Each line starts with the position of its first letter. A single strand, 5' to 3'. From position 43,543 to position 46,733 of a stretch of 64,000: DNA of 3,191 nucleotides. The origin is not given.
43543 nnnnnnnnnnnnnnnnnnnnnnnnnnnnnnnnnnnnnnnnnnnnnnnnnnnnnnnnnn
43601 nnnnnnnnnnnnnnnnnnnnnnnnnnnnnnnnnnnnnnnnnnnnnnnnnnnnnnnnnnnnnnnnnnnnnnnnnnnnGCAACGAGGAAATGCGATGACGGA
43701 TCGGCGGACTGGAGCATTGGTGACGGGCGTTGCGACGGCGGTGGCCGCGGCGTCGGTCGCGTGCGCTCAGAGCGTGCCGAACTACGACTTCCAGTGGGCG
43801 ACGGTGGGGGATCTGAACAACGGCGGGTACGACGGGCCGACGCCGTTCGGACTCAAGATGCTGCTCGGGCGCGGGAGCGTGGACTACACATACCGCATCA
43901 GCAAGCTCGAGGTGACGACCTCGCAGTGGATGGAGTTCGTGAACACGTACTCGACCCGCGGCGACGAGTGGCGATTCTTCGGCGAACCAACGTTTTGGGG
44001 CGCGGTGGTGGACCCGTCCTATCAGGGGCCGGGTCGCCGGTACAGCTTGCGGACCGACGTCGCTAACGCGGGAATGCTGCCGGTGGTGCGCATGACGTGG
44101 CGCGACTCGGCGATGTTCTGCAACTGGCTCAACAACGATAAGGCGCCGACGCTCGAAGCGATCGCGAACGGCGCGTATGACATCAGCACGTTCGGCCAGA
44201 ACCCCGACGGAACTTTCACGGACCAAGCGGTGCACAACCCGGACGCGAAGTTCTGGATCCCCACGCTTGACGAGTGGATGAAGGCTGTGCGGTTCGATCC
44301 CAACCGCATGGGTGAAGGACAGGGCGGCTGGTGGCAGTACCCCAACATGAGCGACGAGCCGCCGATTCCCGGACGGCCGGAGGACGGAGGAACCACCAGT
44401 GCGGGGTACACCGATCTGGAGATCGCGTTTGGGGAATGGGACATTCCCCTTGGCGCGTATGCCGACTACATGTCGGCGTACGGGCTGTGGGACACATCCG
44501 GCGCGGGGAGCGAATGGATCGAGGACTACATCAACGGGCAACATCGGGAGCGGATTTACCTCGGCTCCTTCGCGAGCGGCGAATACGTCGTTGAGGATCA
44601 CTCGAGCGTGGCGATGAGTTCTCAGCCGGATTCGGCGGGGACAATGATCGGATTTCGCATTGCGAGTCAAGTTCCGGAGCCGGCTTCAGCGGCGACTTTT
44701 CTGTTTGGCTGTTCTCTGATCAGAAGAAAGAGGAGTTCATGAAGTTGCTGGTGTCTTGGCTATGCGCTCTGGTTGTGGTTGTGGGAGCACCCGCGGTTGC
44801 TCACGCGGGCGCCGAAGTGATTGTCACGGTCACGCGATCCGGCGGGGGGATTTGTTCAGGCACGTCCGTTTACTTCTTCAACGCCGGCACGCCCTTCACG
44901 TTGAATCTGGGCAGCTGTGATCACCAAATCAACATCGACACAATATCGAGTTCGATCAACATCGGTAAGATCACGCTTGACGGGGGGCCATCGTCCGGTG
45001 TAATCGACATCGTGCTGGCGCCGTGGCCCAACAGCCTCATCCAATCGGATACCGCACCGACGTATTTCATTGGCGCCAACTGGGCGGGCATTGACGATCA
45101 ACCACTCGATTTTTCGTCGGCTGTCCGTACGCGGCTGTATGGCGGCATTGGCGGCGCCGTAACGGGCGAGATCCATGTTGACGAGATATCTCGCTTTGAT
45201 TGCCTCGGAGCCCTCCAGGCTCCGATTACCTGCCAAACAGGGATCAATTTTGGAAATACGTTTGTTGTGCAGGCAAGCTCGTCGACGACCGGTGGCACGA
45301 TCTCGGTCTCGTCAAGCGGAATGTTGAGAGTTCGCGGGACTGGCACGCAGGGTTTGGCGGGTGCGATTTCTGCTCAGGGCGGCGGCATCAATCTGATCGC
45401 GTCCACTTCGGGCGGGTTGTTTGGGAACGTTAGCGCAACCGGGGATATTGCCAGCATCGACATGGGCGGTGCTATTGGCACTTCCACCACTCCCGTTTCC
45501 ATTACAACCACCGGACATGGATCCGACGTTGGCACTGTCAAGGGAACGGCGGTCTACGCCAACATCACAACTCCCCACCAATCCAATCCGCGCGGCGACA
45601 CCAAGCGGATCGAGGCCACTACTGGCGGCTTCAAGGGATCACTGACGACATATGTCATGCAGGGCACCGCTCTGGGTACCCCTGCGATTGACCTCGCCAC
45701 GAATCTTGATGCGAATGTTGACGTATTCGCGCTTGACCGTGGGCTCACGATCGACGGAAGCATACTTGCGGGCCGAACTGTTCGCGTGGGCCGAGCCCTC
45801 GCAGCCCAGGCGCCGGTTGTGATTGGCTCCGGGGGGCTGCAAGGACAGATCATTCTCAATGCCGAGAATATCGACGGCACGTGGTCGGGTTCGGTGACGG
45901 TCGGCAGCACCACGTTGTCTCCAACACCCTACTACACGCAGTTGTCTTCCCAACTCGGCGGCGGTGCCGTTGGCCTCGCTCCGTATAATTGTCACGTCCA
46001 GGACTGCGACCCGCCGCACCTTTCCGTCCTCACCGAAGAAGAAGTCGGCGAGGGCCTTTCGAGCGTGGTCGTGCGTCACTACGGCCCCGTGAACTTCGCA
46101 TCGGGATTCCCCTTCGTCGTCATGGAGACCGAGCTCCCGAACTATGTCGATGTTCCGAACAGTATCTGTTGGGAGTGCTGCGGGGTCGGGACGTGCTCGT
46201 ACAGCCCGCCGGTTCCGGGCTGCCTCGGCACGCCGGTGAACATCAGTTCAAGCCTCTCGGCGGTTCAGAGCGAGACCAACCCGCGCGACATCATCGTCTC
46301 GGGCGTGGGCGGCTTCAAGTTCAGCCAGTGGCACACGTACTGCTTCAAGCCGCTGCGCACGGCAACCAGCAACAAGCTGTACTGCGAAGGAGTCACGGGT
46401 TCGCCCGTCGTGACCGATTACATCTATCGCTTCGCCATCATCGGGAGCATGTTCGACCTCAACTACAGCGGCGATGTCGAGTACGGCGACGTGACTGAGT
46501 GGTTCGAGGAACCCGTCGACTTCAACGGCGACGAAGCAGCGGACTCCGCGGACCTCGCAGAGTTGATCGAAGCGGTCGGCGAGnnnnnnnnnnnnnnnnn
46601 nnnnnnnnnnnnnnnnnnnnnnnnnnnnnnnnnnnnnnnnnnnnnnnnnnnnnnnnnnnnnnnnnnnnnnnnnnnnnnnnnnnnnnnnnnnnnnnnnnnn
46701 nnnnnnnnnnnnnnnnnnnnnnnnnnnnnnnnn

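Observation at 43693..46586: Two lower-GC surface-protein genes inserted between actA and actB of the alternative complex III operon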

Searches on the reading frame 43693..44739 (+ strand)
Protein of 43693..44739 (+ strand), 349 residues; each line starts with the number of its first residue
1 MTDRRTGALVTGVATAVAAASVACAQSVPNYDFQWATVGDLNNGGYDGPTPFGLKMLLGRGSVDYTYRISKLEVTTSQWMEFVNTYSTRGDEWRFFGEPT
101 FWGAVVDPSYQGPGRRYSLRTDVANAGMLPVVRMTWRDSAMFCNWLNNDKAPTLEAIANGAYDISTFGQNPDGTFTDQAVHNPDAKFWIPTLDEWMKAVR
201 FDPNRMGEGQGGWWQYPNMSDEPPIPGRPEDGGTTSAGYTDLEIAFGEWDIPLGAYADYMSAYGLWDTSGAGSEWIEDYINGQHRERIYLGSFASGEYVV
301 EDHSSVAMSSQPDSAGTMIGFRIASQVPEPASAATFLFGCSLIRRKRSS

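Call 31: find_homologous_proteins(query=window:43693-44739:+)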
Query window:43693-44739:+ (349 aa): 394 proteins with E <= 0.001 among 7366 candidates; the best 120 are listed.
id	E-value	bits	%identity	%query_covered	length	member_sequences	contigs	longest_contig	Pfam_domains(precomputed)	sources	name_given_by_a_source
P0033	1.2e-241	819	100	100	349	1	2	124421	PF03781.23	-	-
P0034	4.8e-158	544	68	99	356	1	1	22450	PF03781.23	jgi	jgi:sulfatase modifying factor 1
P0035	8.2e-155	533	70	92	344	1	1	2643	PF03781.23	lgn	-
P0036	1.1e-110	388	56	89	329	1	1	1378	PF03781.23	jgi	jgi:hypothetical protein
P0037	1.0e-107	378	56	98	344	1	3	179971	PF03781.23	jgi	jgi:hypothetical protein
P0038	1.6e-102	361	51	96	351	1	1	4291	PF03781.23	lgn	-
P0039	9.4e-101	355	43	92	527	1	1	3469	PF03781.23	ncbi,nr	ncbi:MAG: SUMF1/EgtB/PvdO family nonheme iron enzyme, partial [Planctomycetes bacterium]|nr:SUMF1/Eg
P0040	1.1e-100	355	54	89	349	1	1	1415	PF03781.23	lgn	-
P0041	1.2e-99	352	51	98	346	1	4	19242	PF03781.23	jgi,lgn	-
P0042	1.7e-99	351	52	98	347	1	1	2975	PF03781.23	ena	-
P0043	1.8e-99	351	51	100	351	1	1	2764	PF03781.23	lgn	-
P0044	8.0e-99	349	52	91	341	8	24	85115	PF03781.23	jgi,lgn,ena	-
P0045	2.0e-98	348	51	98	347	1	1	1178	PF03781.23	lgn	-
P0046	4.2e-98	347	50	93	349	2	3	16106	PF03781.23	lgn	-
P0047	6.1e-97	343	50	93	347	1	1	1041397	PF03781.23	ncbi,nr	ncbi:MAG: SUMF1/EgtB/PvdO family nonheme iron enzyme [Phycisphaerales bacterium]|nr:SUMF1/EgtB/PvdO 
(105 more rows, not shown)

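Call 32: find_encoding_contigs(protein=P0034, flank=8000, max_places=3)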
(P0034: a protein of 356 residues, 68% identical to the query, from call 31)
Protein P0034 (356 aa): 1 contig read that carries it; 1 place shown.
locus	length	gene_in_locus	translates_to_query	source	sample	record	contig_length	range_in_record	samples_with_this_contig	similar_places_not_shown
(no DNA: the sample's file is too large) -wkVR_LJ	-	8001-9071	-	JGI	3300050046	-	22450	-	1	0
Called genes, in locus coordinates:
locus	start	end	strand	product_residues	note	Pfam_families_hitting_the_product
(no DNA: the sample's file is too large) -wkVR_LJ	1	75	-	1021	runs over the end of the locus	PF13491:FtsK_4TM, PF17854:FtsK_alpha, PF01580:FtsK_SpoIIIE, PF01935:DUF87 (faint), PF09397:FtsK_gamma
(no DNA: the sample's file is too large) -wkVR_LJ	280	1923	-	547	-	PF00171:Aldedh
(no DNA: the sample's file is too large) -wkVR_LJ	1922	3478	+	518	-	PF13541:ChlI, PF00158:Sigma54_activat (faint), PF01078:Mg_chelatase, PF07728:AAA_5, PF13335:Mg_chelatase_C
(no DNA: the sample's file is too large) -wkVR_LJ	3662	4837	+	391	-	PF00578:AhpC-TSA, PF08534:Redoxin, PF00085:Thioredoxin (weak), PF13905:Thioredoxin_8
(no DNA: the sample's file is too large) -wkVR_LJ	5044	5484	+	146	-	-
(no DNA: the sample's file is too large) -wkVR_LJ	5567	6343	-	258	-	PF01895:PhoU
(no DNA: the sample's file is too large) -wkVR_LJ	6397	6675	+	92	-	-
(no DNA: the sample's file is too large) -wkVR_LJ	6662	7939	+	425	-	PF00266:Aminotran_5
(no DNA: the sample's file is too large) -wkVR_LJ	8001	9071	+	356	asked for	PF03781:FGE-sulfatase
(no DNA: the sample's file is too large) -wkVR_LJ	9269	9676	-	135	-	-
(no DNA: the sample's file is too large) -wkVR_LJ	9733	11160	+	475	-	-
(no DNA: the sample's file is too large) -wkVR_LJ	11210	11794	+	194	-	PF05995:CDO_I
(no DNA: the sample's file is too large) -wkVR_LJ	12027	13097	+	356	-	PF14559:TPR_19 (faint)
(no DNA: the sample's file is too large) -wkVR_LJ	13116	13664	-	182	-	-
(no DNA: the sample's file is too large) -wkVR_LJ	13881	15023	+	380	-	-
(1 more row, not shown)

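Call 33: find_encoding_contigs(protein=P0035, flank=3000, max_places=3)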
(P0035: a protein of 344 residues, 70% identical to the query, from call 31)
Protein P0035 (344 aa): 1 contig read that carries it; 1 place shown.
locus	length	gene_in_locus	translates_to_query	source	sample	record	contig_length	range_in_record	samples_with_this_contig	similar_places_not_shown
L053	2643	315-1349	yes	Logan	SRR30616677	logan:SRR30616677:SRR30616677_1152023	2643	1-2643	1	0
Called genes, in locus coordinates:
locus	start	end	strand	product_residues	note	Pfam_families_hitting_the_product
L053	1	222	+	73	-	?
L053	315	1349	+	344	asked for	PF03781:FGE-sulfatase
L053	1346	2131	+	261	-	-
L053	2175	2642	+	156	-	?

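Call 67: search_solved_structures(query=A4, max_evalue=0.01, show_alignments=2)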
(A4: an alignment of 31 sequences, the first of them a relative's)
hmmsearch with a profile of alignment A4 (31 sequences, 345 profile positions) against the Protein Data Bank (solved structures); distinct sequences matched with E-value up to 0.01: 6.
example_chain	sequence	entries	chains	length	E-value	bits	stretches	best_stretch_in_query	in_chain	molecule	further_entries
1y4j_A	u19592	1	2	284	2e-06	30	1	246-322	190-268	Sulfatase modifying factor 2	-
5aoh_A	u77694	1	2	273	5.2e-05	25.3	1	118-319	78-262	Spore coat protein CotH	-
9myj_B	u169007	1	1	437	0.00091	21.2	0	119-141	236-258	Lipoprotein, putative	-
9p6h_B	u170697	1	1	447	0.00097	21.1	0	119-141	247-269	Lipoprotein, putative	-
9mzu_A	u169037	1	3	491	0.0013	20.7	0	119-141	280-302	PorK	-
9ots_A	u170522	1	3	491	0.0013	20.7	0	119-141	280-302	Por secretion system protein porK/gldK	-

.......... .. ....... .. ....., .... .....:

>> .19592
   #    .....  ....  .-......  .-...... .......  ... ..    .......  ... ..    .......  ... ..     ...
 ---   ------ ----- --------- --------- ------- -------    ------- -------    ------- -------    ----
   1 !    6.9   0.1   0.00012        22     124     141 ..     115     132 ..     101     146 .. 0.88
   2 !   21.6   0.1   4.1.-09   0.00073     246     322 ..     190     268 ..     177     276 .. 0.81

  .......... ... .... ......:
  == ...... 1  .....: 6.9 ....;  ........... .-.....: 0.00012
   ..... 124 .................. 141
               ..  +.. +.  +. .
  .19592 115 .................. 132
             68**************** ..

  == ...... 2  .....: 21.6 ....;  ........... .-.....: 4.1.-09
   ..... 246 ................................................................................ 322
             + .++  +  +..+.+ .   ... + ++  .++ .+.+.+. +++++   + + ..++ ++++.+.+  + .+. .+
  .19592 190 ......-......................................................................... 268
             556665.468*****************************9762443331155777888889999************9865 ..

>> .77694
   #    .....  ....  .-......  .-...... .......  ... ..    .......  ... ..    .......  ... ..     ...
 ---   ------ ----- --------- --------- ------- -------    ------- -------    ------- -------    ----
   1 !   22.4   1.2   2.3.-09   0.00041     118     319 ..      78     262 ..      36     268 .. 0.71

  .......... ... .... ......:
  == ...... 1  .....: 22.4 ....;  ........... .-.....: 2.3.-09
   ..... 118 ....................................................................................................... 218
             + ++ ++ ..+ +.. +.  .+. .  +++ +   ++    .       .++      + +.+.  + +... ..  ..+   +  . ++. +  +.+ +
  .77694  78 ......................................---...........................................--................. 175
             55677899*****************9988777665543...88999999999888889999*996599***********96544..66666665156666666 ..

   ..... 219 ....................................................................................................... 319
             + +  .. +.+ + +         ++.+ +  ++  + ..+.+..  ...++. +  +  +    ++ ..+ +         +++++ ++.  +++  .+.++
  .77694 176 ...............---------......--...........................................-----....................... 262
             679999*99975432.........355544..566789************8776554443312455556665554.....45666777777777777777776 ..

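Call 74: predict_structure(alignment_id=A4)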
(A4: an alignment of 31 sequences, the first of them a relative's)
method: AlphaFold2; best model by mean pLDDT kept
length: 349 residues; sequences in the alignment: 31
mean_pLDDT: 77.0   pTM: 0.77
mean pLDDT of the five models: 77.0, 70.7, 70.3, 69.1, 65.6
residues with pLDDT >= 90: 116; 70-90: 116; 50-70: 77; < 50: 40
segments of 3 or more residues with pLDDT < 50: 1-3, 24-26, 279-287, 294-316
pLDDT, mean of each block of 10 residues (from residue 1): 54 64 52 89 83 70 91 93 97 91 95 97 92 82 94 95 78 63 89 87 92 86 86 82 80 89 81 57 48 45 35 51 81 61 66
secondary structure, 60 per line:
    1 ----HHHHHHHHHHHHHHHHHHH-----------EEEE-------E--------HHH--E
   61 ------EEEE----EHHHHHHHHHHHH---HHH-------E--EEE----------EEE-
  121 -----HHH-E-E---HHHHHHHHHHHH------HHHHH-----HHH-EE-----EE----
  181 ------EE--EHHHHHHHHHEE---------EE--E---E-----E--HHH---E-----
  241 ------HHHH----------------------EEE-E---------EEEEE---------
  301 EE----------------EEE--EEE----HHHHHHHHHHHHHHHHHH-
elements in order: H5-23 E35-38 E67-70 H76-87 E104-106 E117-119 H136-147 H154-158 H192-200 H247-250 E273-275 E287-291 E319-321 E324-326 H331-348

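Call 79: fold_search(model_id=the predicted structure, library=pdb)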
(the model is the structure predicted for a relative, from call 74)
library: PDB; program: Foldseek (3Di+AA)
matches with E <= 10: 102; with E <= 0.001: 43
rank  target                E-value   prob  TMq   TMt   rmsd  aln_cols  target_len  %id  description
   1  5aoh_A                1.2e-09  1.00  0.45  0.58   7.7       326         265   17  Crystal Structure of CarF (released 2017-01-25)
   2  5aoh_B                2.4e-09  1.00  0.44  0.56   7.7       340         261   18  Crystal Structure of CarF (released 2017-01-25)
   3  7spq                  4.1e-07  1.00  0.43  0.47  11.5       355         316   13  Crystal structure of Burkholderia glumae toxoflavin biosynthesis protein ToxD (released 2023-05-10)
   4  6muj_A                5.9e-07  1.00  0.40  0.47   9.6       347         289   15  Formylglycine generating enzyme bound to copper (released 2019-02-27)
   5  2q17_C                1.2e-06  1.00  0.40  0.48   9.4       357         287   15  Formylglycine Generating Enzyme from Streptomyces coelicolor (released 2008-04-01)
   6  6muj_B                1.3e-06  1.00  0.40  0.47   9.5       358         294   17  Formylglycine generating enzyme bound to copper (released 2019-02-27)
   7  2q17_E                1.6e-06  1.00  0.39  0.46  10.0       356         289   16  Formylglycine Generating Enzyme from Streptomyces coelicolor (released 2008-04-01)
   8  4x8b_B                2.0e-06  1.00  0.46  0.39   7.4       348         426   18  Ergothioneine-biosynthetic sulfoxide synthase EgtB, apo form (released 2015-01-28)
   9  6muj_D                2.0e-06  1.00  0.40  0.47   9.7       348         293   16  Formylglycine generating enzyme bound to copper (released 2019-02-27)
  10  5nxl                  2.7e-06  1.00  0.41  0.49  10.3       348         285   17  Formylglycine generating enzyme from T. curvata in complex with Ag(I) (released 2017-06-07)
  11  2q17_D                3.0e-06  1.00  0.38  0.46   9.9       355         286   15  Formylglycine Generating Enzyme from Streptomyces coelicolor (released 2008-04-01)
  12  2q17_A                3.7e-06  1.00  0.38  0.45  10.3       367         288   16  Formylglycine Generating Enzyme from Streptomyces coelicolor (released 2008-04-01)
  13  5nyy                  4.7e-06  1.00  0.35  0.42  11.6       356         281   17  Formylglycine generating enzyme from T. curvata in complex with Cd(II) (released 2017-06-07)
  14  4x8b_A                6.4e-06  1.00  0.45  0.38   8.5       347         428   17  Ergothioneine-biosynthetic sulfoxide synthase EgtB, apo form (released 2015-01-28)
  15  6muj_E                6.9e-06  1.00  0.36  0.42  11.2       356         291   15  Formylglycine generating enzyme bound to copper (released 2019-02-27)
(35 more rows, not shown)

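Call 85: find_related_loci(query=A4, collection=genome_contigs, flank=4000)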
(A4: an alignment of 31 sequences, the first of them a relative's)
Query A4 (349 aa) in genome_contigs; peptide patterns used: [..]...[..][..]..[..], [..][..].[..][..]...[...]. (x = any residue, [..] = any of these).
599 stretches matched a pattern (row limit reached: there are more); 588 encode a relative of the query (tblastn E <= 1e-3); the best 80 are kept; 80 distinct loci.
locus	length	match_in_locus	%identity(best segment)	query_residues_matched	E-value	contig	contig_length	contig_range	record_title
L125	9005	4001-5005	49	8-347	4e-97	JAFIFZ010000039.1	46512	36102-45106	MAG: Phycisphaerales bacterium isolate coassembly_bin.61 k141_66931, whole genome shotgun sequence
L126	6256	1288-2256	52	21-347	9e-97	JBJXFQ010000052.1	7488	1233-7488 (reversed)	MAG: Phycisphaerales bacterium isolate F1F2.bin.430 k127_1278894, whole genome shotgun sequence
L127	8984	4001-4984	50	12-347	2e-96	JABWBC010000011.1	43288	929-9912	MAG: Phycisphaerales bacterium isolate MAG_20 scaffold_706, whole genome shotgun sequence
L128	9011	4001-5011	49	8-342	3e-95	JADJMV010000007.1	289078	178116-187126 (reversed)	MAG: Phycisphaerales bacterium isolate EsbW_18-Q3-R4-48_BATAC.72 tig00007172-10-2881190, whole genome shotgun sequence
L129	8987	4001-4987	48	13-347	5e-95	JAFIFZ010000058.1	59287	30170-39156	MAG: Phycisphaerales bacterium isolate coassembly_bin.61 k141_71261, whole genome shotgun sequence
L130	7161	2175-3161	48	13-347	9e-95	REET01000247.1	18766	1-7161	MAG: Phycisphaerales bacterium isolate PLM2.Bin57 NODE_3437_length_18766_cov_7.66822, whole genome shotgun sequence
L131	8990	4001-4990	50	15-346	2e-93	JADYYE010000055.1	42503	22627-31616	MAG: Phycisphaerales bacterium isolate SJ514 c_000000565603, whole genome shotgun sequence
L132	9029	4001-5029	49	7-348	2e-93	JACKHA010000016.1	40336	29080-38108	MAG: Phycisphaeraceae bacterium isolate HK-STAS-PLAN-5 HK-STAS-PLAN-5_16, whole genome shotgun sequence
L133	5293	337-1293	49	26-347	5e-91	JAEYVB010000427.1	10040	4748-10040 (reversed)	MAG: Planctomycetota bacterium isolate OH_CBlB_190 k127_791478, whole genome shotgun sequence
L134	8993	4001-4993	46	5-338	1e-90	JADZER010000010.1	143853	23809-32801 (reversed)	MAG: Phycisphaerales bacterium isolate SJ83 c_000000226605, whole genome shotgun sequence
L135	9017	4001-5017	46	10-347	5e-90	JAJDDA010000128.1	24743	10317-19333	MAG: Phycisphaerales bacterium isolate OFTM206 OFTM206_127, whole genome shotgun sequence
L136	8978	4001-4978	47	4-336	2e-89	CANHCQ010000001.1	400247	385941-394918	MAG: Phycisphaerales bacterium isolate RE-18aug17-265 genome assembly, contig: RE-18aug17-C14, whole genome shotgun sequ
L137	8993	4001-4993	47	14-347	4e-88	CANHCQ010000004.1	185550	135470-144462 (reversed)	MAG: Phycisphaerales bacterium isolate RE-18aug17-265 genome assembly, contig: RE-18aug17-C71, whole genome shotgun sequ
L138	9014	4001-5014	47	13-349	1e-87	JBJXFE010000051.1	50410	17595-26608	MAG: Phycisphaerales bacterium isolate F1F2.bin.534 k127_9765640, whole genome shotgun sequence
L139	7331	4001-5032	45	5-347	3e-86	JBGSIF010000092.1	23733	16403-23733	MAG: Phycisphaerales bacterium isolate JTS-AC122 k141_2978754, whole genome shotgun sequence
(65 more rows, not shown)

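Call 92: search_protein_families(library=padloc, proteins=[P0033], max_evalue=0.01)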
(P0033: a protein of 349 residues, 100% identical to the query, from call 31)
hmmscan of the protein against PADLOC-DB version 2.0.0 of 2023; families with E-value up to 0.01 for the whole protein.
P0033 (349 aa): 0 families

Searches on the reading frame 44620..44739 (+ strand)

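Call 24: search_protein_families(library=pfam, proteins=[window:44620-44739:+], max_evalue=10)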
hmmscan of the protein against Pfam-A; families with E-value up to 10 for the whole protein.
seq(40 aa): 1 family
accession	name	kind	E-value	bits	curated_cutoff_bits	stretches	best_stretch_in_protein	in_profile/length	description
PF07589.16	PEP-CTERM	-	0.13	12.9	20.7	1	17-30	1-13/24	PEP-CTERM motif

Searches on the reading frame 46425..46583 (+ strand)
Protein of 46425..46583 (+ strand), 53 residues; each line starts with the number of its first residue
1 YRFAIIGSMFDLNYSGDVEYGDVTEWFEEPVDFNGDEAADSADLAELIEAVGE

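Call 24: search_protein_families(library=pfam, proteins=[window:46425-46583:+], max_evalue=10)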
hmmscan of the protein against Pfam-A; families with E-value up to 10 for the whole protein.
seq(53 aa): 1 family
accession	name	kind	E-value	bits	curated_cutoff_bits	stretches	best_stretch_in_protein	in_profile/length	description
PF00404.24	Dockerin_1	-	0.007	17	22.9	1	31-50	36-55/57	Dockerin type I domain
